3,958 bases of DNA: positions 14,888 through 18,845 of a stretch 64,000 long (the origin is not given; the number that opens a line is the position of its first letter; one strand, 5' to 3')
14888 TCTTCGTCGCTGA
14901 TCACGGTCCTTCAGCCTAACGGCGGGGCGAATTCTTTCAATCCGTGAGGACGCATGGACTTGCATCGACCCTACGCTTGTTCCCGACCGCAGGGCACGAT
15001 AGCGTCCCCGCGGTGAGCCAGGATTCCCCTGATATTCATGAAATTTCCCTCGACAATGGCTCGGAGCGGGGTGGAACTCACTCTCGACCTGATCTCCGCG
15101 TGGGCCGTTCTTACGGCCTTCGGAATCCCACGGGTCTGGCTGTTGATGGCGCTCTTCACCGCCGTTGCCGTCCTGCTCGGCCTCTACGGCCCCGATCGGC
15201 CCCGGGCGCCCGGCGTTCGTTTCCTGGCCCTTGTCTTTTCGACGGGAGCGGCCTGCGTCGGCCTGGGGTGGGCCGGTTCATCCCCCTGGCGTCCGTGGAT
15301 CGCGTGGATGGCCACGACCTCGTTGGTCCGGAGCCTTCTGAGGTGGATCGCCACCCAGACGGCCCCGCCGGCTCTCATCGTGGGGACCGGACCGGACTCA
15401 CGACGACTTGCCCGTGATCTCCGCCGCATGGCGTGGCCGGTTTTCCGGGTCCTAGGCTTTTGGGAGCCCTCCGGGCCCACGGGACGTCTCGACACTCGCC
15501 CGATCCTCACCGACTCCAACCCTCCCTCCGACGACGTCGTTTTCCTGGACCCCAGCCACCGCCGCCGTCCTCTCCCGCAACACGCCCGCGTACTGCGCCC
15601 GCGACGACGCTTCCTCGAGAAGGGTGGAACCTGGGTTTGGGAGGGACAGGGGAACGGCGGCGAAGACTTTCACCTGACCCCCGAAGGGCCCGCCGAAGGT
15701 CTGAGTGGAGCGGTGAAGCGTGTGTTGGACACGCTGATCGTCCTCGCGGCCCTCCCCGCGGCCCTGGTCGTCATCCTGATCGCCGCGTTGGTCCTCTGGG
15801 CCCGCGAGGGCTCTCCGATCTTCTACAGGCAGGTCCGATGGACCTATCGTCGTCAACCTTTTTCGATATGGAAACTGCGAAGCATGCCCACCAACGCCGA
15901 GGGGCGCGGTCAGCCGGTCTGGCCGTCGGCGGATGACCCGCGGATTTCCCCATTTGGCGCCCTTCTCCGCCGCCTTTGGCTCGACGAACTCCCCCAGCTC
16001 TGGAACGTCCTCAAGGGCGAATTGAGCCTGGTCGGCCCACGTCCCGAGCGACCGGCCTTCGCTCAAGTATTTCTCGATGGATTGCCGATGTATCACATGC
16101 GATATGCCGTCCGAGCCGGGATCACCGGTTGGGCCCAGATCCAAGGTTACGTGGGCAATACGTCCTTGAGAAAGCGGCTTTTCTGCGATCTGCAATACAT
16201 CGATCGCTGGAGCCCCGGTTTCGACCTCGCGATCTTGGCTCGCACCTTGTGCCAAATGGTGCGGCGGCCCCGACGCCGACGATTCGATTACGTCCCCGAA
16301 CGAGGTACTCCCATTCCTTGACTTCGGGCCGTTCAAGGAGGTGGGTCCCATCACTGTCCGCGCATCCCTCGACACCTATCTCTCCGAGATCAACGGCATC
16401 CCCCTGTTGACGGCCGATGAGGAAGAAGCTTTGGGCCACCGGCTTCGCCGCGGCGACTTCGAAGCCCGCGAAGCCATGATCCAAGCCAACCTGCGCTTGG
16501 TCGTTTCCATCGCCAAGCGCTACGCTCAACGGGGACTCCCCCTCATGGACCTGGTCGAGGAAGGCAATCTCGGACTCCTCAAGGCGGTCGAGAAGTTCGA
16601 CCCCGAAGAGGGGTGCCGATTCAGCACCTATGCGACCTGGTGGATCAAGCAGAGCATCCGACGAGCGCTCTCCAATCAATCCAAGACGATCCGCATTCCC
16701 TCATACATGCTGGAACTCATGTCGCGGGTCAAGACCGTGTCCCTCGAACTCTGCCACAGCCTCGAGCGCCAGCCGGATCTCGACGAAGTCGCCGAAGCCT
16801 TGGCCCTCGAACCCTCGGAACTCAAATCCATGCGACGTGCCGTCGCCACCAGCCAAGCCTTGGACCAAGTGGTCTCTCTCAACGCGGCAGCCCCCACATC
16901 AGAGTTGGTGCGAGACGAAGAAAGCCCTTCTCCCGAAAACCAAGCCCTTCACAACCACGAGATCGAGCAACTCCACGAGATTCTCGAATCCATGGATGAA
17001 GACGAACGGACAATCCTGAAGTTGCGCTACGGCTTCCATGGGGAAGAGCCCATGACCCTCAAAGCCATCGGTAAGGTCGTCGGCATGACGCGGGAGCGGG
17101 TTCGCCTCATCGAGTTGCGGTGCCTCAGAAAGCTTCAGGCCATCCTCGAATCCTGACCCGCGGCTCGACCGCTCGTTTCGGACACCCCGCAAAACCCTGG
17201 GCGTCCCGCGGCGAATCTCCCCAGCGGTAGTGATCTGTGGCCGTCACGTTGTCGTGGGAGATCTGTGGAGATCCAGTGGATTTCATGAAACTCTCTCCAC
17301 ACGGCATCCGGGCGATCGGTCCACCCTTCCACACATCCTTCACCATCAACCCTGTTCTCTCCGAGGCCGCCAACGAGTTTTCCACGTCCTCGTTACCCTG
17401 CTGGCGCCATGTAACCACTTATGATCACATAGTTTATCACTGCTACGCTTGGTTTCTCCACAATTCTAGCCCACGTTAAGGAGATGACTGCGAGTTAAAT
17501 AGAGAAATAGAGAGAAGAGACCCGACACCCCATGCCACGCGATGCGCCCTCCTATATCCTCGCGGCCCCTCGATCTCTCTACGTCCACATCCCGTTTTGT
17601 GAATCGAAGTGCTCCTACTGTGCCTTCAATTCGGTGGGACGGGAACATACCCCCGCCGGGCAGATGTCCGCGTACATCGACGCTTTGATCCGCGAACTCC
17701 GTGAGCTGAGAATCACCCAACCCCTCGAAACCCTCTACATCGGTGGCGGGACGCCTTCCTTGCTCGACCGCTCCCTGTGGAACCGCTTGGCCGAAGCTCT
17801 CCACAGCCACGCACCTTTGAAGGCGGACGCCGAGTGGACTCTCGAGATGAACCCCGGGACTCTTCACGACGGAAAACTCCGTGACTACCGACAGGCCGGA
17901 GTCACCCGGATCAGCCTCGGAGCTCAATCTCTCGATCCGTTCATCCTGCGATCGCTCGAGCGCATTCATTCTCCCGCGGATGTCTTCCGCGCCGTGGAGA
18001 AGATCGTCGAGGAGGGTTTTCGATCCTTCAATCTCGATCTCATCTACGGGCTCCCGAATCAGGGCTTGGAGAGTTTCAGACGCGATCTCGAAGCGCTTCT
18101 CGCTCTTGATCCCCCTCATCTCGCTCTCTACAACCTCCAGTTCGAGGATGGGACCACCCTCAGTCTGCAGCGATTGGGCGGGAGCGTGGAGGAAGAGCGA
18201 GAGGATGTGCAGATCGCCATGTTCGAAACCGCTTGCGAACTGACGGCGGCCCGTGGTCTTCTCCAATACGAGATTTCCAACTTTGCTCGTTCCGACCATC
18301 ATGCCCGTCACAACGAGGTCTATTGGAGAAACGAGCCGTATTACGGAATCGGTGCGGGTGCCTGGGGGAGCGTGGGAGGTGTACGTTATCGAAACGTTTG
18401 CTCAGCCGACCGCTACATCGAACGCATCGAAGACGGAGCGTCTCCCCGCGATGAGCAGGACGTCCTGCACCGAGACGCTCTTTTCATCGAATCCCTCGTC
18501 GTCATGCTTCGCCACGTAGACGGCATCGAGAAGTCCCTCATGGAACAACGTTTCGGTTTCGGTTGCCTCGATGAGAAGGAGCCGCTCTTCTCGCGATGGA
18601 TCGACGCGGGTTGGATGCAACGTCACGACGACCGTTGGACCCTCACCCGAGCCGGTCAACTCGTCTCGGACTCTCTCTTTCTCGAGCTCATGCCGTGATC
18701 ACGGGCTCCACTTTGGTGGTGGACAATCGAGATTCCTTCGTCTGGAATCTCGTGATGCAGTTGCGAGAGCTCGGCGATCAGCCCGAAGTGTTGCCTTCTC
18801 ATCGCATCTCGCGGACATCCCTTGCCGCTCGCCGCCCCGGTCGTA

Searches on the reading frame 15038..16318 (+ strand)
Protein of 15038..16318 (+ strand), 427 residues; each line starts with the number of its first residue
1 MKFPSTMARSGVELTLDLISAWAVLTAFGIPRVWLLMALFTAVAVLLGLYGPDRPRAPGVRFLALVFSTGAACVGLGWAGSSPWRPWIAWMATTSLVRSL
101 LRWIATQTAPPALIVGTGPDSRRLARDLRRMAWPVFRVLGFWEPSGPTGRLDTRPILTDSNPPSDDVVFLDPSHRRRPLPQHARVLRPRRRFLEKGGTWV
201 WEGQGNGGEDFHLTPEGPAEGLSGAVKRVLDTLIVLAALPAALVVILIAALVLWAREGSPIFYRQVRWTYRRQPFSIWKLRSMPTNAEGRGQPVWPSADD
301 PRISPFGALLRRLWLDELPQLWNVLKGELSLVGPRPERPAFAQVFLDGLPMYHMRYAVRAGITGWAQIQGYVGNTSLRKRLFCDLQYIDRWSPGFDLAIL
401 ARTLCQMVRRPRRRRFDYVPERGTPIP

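Call 80: search_protein_families(library=pfam, proteins=[window:15038-16318:+], max_evalue=0.00001)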
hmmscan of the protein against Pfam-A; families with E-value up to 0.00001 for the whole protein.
window:15038-16318:+ (427 aa): 1 family
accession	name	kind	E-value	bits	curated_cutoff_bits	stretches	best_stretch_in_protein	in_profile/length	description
PF02397.22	Bac_transf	-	2.2e-55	187.4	27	1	227-408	1-178/179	Bacterial sugar transferase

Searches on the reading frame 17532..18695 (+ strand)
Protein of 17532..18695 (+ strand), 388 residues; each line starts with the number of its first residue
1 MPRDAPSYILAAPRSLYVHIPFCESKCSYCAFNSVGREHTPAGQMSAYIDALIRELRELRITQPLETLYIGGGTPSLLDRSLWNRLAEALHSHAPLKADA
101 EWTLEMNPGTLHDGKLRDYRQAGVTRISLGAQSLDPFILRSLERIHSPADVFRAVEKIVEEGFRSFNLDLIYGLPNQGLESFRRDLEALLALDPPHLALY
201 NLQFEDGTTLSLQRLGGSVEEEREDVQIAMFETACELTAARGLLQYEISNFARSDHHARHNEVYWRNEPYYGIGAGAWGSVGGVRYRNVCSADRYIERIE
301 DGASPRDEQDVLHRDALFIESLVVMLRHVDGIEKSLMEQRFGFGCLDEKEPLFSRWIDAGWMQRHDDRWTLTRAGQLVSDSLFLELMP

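Call 80: search_protein_families(library=pfam, proteins=[window:17532-18695:+], max_evalue=0.00001)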
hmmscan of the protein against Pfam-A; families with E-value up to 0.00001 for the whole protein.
window:17532-18695:+ (388 aa): 1 family
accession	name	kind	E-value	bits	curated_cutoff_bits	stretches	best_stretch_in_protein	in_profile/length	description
PF04055.27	Radical_SAM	-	3.3e-26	92.9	29.5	1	17-187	1-164/166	Radical SAM superfamily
